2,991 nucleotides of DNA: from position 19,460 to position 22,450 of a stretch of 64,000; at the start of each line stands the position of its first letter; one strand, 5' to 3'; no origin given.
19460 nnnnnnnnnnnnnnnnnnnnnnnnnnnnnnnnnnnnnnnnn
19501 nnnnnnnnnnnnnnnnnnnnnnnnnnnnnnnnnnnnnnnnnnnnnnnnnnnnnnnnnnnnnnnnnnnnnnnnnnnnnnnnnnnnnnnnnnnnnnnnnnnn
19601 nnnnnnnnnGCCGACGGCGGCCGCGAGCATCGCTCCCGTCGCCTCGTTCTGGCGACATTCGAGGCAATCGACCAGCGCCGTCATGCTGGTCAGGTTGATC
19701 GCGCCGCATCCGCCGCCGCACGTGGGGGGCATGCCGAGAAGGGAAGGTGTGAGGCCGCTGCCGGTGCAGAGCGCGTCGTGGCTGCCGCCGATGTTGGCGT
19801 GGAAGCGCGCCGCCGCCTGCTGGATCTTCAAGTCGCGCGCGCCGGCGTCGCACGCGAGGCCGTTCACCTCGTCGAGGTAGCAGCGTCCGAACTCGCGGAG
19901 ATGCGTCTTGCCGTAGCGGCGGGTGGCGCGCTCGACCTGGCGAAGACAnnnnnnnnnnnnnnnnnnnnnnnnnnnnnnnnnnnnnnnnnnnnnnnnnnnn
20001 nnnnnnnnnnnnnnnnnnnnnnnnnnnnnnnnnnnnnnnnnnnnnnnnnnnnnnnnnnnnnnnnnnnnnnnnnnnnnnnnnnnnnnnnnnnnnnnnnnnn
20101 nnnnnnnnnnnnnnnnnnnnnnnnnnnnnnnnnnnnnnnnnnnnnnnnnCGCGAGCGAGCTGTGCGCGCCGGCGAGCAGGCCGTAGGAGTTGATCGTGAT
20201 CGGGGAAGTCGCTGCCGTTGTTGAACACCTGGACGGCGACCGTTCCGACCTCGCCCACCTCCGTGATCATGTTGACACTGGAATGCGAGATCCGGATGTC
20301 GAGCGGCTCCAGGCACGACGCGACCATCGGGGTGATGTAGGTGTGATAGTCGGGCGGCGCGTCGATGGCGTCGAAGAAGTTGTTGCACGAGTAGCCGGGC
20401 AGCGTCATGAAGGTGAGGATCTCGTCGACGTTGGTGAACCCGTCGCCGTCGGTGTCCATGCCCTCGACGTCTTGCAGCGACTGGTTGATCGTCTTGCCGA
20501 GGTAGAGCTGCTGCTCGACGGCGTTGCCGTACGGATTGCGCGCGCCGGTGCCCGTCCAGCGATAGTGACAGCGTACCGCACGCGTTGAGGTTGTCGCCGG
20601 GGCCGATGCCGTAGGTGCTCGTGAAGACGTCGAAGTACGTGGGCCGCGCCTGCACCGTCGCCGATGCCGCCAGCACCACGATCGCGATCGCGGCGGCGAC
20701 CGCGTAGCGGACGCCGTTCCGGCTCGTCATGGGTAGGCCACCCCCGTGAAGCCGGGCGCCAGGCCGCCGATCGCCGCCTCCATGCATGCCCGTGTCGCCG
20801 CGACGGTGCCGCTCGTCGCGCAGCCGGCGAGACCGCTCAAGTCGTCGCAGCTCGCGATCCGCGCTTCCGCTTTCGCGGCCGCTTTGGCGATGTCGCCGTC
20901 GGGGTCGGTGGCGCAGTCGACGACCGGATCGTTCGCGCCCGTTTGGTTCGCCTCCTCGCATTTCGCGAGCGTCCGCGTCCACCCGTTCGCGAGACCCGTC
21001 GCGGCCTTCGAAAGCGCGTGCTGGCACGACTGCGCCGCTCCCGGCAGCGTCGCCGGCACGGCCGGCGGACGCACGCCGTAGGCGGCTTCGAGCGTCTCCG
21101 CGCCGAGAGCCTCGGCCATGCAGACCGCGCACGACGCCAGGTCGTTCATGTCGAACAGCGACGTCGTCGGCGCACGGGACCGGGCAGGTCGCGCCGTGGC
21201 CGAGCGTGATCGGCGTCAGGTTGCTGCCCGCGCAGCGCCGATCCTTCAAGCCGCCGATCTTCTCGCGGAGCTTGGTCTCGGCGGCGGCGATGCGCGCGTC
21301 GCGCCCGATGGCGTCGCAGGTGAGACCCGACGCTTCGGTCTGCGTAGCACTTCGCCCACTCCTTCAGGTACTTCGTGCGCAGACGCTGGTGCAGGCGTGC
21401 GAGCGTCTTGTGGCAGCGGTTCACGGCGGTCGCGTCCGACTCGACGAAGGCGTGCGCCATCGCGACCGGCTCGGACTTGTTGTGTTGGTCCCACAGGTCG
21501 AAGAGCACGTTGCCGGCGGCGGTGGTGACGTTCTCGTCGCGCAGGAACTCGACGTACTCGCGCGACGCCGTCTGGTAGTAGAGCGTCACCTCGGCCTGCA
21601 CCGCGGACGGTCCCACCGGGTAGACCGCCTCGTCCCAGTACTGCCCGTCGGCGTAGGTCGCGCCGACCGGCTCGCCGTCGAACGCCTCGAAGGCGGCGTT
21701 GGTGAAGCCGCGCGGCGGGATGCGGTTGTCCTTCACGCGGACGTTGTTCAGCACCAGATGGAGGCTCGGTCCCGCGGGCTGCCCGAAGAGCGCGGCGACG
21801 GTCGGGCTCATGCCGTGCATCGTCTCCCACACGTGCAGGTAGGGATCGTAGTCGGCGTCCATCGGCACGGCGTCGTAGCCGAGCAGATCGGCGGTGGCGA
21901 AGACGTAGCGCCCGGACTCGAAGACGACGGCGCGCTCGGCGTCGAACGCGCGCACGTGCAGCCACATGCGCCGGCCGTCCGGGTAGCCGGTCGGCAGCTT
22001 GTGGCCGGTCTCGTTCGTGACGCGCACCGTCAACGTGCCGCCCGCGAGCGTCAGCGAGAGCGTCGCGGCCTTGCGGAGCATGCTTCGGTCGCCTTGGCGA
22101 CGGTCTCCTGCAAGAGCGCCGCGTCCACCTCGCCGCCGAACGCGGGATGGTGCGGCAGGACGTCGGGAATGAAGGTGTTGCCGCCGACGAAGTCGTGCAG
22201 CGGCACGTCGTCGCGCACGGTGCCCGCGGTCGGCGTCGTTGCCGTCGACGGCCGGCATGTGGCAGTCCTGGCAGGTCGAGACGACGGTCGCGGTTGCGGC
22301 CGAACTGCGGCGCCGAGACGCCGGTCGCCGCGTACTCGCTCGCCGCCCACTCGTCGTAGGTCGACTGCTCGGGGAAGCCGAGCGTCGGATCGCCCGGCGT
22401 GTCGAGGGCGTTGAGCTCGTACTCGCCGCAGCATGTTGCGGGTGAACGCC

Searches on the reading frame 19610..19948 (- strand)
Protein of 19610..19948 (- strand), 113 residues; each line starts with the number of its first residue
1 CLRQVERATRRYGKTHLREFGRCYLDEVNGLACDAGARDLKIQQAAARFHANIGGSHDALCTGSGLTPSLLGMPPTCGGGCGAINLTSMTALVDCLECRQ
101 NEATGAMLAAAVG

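Call 23: search_protein_representatives(alignment_id=A1)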
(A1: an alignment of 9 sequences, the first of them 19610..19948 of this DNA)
Query: 9 sequences, 94 profile positions. Proteins with E-value up to 0.001 (for the whole library): 255; up to 1e-10: 33; up to 1e-30: 2. The best 150 are listed.
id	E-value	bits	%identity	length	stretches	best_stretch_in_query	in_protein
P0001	3.1e-51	188.1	-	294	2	1-83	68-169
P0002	7.5e-32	125.9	-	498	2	1-83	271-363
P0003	9.0e-25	103.3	-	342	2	1-82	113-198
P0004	1.3e-24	102.7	-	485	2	1-82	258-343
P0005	3.9e-23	98.0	-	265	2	1-83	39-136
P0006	9.3e-23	96.8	-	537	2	1-81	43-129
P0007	2.7e-22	95.3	-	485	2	1-92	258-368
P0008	1.0e-21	93.5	-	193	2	1-93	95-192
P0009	2.1e-19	86.1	-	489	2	1-83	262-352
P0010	2.2e-19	86.0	-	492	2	1-90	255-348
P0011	4.6e-19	85.0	-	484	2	1-81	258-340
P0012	1.2e-18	83.6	-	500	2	1-81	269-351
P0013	3.0e-18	82.3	-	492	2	1-82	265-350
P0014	3.8e-18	82.0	-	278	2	1-81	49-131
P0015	3.8e-18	82.0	-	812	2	1-84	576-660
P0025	3.2e-12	63.0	-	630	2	1-89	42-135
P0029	2.2e-11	60.3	-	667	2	1-66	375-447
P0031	3.1e-11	59.9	-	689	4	1-80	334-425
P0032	7.0e-11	58.7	-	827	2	1-84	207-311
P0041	1.3e-09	54.7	-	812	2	1-71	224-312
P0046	4.8e-09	52.8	-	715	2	1-81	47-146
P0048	1.3e-08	51.5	-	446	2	1-57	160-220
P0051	1.6e-08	51.2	-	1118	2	1-58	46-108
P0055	3.1e-08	50.3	-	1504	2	1-80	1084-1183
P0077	2.3e-07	47.5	-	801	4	1-66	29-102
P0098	1.8e-06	44.6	-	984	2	1-82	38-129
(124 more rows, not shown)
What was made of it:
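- The exhaustive profile search finds 255 proteins at E<=1e-3 and 33 at E<=1e-10 among 1.84e9 (call 23).
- Tried and rejected: That tool is insensitive for this family; the exhaustive HMMER search (call 23) was what worked.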

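Call 25: search_protein_families(library=pfam, max_evalue=0.01, proteins=[P0015, P0025, P0031, P0055, P0032, P0041, P0051, P0077, P0098, P0029])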
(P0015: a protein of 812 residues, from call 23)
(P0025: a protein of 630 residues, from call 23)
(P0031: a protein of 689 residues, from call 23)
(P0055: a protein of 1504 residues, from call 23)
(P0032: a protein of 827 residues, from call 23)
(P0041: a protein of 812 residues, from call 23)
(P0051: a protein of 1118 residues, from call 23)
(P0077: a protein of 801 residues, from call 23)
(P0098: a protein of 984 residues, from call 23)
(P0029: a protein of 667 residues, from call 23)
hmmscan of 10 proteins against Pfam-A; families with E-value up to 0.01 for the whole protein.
P0015 (812 aa): 3 families
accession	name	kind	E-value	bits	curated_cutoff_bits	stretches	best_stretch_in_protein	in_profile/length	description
PF14537.11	Cytochrom_c3_2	-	0.0003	21.6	25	0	102-150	19-66/79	Cytochrome c3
PF13435.11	Cytochrome_C554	-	0.00052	21.3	20.8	1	61-148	1-83/84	Cytochrome c554 and c-prime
PF22113.1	Mtrc-MtrF_II-IV_dom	-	0.0083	16.1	30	0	60-148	82-163/176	Outer membrane cytochrome MtrC/MtrF-like, domains II/IV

P0025 (630 aa): 2 families
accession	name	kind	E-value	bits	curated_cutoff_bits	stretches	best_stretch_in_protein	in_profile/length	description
PF13229.12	Beta_helix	-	1.7e-14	54.2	25.9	1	345-467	23-144/158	Right handed beta helix region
PF05048.19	NosD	-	7.3e-09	35.8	23.6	1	346-467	39-155/212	Periplasmic copper-binding protein (NosD)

P0031 (689 aa): 1 family
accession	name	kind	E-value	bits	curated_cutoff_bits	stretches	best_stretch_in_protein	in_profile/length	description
PF21257.3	PHD_ash2p_like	-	0.0024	18.2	28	0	291-306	8-23/53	ASH2, PHD zinc finger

P0055 (1504 aa): 1 family
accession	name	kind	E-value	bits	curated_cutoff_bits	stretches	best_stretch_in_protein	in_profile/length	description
PF22085.1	NorB_cytochrome_c-like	-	0.0027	18.5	29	0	685-716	4-36/181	Nitric oxide reductase subunit B, cytochrome c-like domain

P0032 (827 aa): 1 family
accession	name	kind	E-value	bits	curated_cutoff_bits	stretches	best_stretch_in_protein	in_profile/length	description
PF02412.23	TSP_3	-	4.1e-07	30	25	1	790-811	15-36/36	Thrombospondin type 3 repeat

P0041 (812 aa): 0 families

P0051 (1118 aa): 1 family
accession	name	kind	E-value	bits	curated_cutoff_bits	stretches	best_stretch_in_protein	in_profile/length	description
PF13620.12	CarboxypepD_reg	-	0.00096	19.9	32.3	0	303-362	15-72/82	Carboxypeptidase regulatory-like domain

P0077 (801 aa): 1 family
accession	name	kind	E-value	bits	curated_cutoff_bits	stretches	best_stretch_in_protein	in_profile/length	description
PF13948.11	DUF4215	-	0.00063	20.4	27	1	644-671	21-47/47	Domain of unknown function (DUF4215)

P0098 (984 aa): 0 families

P0029 (667 aa): 2 families
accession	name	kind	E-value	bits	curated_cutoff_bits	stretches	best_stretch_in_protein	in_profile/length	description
PF13360.13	PQQ_2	-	0.0029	17.7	27.6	0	2-125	6-145/233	Outer membrane protein assembly factor BamB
PF02412.23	TSP_3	-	0.0032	17.6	25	1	175-196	15-36/36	Thrombospondin type 3 repeat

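Call 31: find_encoding_contigs(protein=P0001, flank=3000, max_places=4)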
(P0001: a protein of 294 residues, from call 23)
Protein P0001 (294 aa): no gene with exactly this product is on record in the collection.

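Call 32: list_cluster_members(proteins=[P0001, P0002, P0025, P0041, P0046, P0031, P0055, P0015, P0048, P0006])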
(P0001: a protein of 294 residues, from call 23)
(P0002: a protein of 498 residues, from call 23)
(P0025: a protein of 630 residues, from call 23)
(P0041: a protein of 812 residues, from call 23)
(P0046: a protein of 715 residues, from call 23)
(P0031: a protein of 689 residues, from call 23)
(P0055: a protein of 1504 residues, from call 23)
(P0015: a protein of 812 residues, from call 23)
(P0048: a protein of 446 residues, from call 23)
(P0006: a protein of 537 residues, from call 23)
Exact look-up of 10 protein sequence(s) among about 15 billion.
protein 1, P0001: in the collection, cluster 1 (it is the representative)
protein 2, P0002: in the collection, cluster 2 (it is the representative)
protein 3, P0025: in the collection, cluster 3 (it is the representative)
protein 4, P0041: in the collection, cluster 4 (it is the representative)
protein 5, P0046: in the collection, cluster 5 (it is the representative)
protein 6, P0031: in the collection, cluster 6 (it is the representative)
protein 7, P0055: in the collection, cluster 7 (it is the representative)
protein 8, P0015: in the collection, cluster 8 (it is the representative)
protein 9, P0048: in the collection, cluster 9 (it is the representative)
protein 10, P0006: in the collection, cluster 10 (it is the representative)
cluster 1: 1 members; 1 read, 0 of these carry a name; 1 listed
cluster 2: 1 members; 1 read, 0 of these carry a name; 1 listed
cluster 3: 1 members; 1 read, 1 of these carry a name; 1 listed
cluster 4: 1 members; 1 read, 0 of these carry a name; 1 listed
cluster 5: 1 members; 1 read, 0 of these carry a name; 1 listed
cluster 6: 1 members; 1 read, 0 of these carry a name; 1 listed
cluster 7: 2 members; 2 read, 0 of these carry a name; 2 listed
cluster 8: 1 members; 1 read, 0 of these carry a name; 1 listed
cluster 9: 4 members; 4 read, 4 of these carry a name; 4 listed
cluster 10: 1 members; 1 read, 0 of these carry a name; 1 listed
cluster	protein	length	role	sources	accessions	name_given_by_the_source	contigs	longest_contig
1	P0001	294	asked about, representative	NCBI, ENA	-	-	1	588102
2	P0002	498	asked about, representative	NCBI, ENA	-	-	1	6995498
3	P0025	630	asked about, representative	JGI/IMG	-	parallel beta-helix repeat protein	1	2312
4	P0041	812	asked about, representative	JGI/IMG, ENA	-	-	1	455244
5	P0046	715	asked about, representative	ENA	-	-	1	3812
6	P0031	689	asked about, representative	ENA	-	-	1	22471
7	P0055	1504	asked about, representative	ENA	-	-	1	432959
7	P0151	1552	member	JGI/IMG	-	-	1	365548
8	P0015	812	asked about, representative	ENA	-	-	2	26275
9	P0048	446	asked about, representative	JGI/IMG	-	cysteine-rich repeat protein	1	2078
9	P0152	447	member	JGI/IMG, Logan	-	cysteine-rich repeat protein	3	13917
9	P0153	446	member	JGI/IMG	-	cysteine-rich repeat protein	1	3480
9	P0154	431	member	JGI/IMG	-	cysteine-rich repeat protein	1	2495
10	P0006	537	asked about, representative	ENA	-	-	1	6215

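Call 35: find_homologous_proteins(query=A2, max_evalue=0.001)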
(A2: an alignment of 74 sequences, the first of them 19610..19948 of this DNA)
Query A2 (74 sequences) (113 aa, profile of the alignment): 6 proteins with E <= 0.001 among 1270 candidates.
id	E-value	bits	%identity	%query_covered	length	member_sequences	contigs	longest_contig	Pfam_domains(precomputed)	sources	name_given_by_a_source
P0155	3.8e-28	116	37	100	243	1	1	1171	-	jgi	jgi:hypothetical protein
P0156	9.9e-27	112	35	96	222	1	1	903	-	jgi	jgi:hypothetical protein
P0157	1.8e-12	66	-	-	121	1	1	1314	-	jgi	-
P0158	7.9e-12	64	-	-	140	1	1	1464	-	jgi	jgi:hypothetical protein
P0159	5.8e-11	61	-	-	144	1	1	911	-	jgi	jgi:hypothetical protein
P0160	1.7e-6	46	29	30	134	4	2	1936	-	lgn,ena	-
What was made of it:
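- Tried and rejected: With a 74-module profile it found only 6 short hypothetical proteins (call 35).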

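Call 40: search_protein_families(library=ncbifam, max_evalue=0.1, proteins=[P0041, P0046, P0031, P0048, P0025, P0015, P0055, P0077, P0004, P0032])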
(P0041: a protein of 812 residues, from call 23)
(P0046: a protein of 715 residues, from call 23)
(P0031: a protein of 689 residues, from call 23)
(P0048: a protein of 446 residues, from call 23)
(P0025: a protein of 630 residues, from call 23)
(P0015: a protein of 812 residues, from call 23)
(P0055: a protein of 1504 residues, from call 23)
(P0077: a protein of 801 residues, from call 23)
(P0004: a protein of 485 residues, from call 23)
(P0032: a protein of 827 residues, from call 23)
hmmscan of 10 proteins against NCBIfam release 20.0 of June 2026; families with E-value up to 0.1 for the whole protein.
P0041 (812 aa): 1 family
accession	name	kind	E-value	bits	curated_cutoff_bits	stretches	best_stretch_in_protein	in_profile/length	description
NF033186.1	internalin_K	exception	0.026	13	1100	1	362-399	502-540/604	class 1 internalin InlK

P0046 (715 aa): 1 family
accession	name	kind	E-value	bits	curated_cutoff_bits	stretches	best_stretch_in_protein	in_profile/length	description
NF040983.1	BimA_second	exception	0.0025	16.7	600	1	380-464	91-178/381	trimeric autotransporter actin-nucleating factor BimA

P0031 (689 aa): 1 family
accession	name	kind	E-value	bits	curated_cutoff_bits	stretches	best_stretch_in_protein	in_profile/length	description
TIGR01206.1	lysW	equivalog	0.0014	18.4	53.2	0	584-603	19-38/54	lysine biosynthesis protein LysW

P0048 (446 aa): 1 family
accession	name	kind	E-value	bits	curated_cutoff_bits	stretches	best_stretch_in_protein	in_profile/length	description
TIGR02232.1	myxo_disulf_rpt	repeat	4.2e-05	23.3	20.8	1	286-316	2-32/38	cysteine-rich acidic repeat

P0025 (630 aa): 2 families
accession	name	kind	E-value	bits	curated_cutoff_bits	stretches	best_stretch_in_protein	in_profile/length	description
TIGR03805.1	beta_helix_1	subfamily_domain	7e-50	169.9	141.5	1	292-580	4-294/314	parallel beta-helix domain-containing protein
TIGR04247.1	NosD_copper_fam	subfamily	0.00013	20.6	300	1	371-467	100-198/377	nitrous oxide reductase family maturation protein NosD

P0015 (812 aa): 1 family
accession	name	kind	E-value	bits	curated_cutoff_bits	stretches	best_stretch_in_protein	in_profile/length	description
NF040886.1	cyt_C_like_Sec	equivalog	4.2e-06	25.6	250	1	291-418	245-346/423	multiheme c-type cytochrome (seleno)protein ExtKL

P0055 (1504 aa): 1 family
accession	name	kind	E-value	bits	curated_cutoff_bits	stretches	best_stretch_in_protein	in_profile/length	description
TIGR04534.2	ELWxxDGT_rpt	domain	4.7e-301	971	65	16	167-213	1-47/47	ELWxxDGT repeat protein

P0077 (801 aa): 1 family
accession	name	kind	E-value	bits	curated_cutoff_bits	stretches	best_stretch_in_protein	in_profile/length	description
TIGR02232.1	myxo_disulf_rpt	repeat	1.4e-07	31.2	20.8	1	643-671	3-31/38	cysteine-rich acidic repeat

P0004 (485 aa): 1 family
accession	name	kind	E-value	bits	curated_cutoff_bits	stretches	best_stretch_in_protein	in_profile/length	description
NF012200.0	choice_anch_D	domain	6.9e-09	36.2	45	1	141-233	16-108/108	choice-of-anchor D domain-containing protein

P0032 (827 aa): 2 families
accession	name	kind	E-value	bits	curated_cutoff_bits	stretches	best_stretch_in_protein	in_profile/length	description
NF047638.1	throspo3_MtsC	equivalog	3.8e-08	32.6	350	1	790-824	66-100/428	cell-cell cohesion MYXO-CTERM protein MtsC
NF045500.1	Omp28_seleno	equivalog_domain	1.6e-06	27.8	200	1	788-825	272-309/377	Omp28-related selenoprotein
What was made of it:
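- Closest known: TIGR03805 parallel beta-helix proteins. Same: The window's beta-helix host belongs to this kind: its intact homologue P0025 scores 169.9 bits against a cut-off of 141.5 (call 40).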

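Call 50: search_protein_families(library=pfam, alignment_id=A5, max_evalue=0.0001)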
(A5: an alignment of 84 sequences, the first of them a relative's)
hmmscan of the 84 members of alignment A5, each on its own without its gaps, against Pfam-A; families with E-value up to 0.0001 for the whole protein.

A. member 1, P0002 (498 aa): 0 families

B. families by the number of members that match (of 84 scanned): 10 families
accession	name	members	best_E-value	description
PF13229.12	Beta_helix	18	3.5e-23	Right handed beta helix region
PF05048.19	NosD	15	3.9e-11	Periplasmic copper-binding protein (NosD)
PF13948.11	DUF4215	5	8.2e-12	Domain of unknown function (DUF4215)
PF15780.11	ASH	3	2.6e-06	Abnormal spindle-like microcephaly-assoc'd, ASPM-SPD-2-Hydin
PF13517.12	FG-GAP_3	1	4.3e-39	FG-GAP-like repeat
PF23759.1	GBD_T9SS_assoc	1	2.9e-18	Galactose binding domain-like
PF01839.29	FG-GAP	1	9.6e-16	FG-GAP repeat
PF02412.23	TSP_3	1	4.1e-07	Thrombospondin type 3 repeat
PF10503.15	Esterase_PHB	1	2.9e-06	Esterase PHB depolymerase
PF13442.11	Cytochrome_CBB3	1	8.6e-06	Cytochrome C oxidase, cbb3-type, subunit III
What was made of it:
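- Closest known: Myxococcus cysteine-rich repeat. Same: It co-occurs with the present module in the same polypeptides (P0048, P0077; 5 of 84 proteins; calls 25, 40, 50).
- Partners include Beta_helix/NosD (18 of 84), DUF4215, ASH, FG-GAP, galactose-binding-like, TSP3, PHB-depolymerase esterase, cytochromes, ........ repeats and DUF1554 (calls 25, 40, 50). Most partners are not redox proteins (call 50).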

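Call 61: find_encoding_contigs(protein=P0041, flank=10000, max_places=3)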
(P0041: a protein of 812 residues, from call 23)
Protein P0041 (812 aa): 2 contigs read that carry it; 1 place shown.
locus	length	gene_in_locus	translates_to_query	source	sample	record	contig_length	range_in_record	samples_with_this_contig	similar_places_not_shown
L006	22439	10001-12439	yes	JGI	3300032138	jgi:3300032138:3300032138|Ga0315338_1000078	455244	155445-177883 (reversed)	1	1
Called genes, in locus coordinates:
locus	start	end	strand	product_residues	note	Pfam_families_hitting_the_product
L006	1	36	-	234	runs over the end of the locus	PF01209:Ubie_methyltran, PF13489:Methyltransf_23 (weak), PF13847:Methyltransf_31, PF08241:Methyltransf_11, PF08242:Methyltransf_12, PF13649:Methyltransf_25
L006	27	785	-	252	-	PF00376:MerR (weak), PF13411:MerR_1, PF28507:Rv1828_C (faint), PF13411:MerR_1 (weak)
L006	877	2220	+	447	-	PF03109:ABC1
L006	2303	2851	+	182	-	PF06078:DUF937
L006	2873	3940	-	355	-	PF16697:Yop-YscD_cpl (weak), PF00498:FHA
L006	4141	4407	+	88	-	-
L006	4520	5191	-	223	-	-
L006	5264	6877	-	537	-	PF05681:Fumerase, PF05683:Fumerase_C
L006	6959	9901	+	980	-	PF18339:Tudor_1_RapA, PF00176:SNF2-rel_dom, PF18337:Tudor_RapA, PF04851:ResIII, PF00270:DEAD (weak), PF00271:Helicase_C, PF12137:RapA_C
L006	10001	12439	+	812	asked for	-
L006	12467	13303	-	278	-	PF00198:2-oxoacid_dh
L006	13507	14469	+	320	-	-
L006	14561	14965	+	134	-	-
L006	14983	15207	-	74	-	-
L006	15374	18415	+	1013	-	PF00486:Trans_reg_C, PF13191:AAA_16, PF13401:AAA_22 (faint)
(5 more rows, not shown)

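Call 62: find_encoding_contigs(protein=P0002, flank=10000, max_places=3)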
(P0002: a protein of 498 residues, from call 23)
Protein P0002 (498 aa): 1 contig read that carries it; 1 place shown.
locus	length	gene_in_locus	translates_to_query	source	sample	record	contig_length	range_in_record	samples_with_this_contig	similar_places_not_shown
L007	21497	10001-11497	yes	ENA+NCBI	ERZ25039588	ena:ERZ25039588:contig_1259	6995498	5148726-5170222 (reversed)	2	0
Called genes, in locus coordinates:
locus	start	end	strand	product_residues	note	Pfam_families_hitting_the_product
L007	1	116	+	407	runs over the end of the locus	PF00571:CBS, PF03471:CorC_HlyC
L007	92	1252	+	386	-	PF00571:CBS, PF03471:CorC_HlyC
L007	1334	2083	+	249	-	PF00731:AIRC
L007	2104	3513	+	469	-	PF03109:ABC1, PF01636:APH (faint)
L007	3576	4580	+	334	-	PF01965:DJ-1_PfpI, PF00165:HTH_AraC (weak), PF12833:HTH_18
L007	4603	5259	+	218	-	PF01965:DJ-1_PfpI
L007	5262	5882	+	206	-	PF01965:DJ-1_PfpI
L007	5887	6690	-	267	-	PF17131:TP_0789-like (weak)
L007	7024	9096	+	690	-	PF05048:NosD, PF13229:Beta_helix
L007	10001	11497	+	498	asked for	-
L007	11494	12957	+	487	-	-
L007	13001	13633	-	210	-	PF02581:TMP-TENI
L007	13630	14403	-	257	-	PF05690:ThiG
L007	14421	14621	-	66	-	PF02597:ThiS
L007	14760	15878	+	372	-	PF01168:Ala_racemase_N, PF00842:Ala_racemase_C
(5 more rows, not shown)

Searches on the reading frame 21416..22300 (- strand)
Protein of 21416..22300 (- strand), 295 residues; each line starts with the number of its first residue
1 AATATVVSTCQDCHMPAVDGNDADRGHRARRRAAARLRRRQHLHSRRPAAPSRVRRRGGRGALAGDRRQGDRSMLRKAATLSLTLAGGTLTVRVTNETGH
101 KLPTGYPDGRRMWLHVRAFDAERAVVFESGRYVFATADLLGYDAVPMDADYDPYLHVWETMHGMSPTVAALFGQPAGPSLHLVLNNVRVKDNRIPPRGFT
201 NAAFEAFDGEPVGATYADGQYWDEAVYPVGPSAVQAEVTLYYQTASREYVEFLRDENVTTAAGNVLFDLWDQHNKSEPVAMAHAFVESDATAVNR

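Call 22: search_protein_families(library=pfam, max_evalue=0.01, proteins=[window:21416-22300:-])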
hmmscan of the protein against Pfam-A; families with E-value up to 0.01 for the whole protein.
window:21416-22300:- (295 aa): 0 families
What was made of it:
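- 20727..23146 (-): Host gene 3: putative multiheme c-type cytochrome with the C-terminal D1-D2 pair. About 3 frame changes. The start is approximate. The window's own in-frame fragment gave no Pfam family (call 22).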
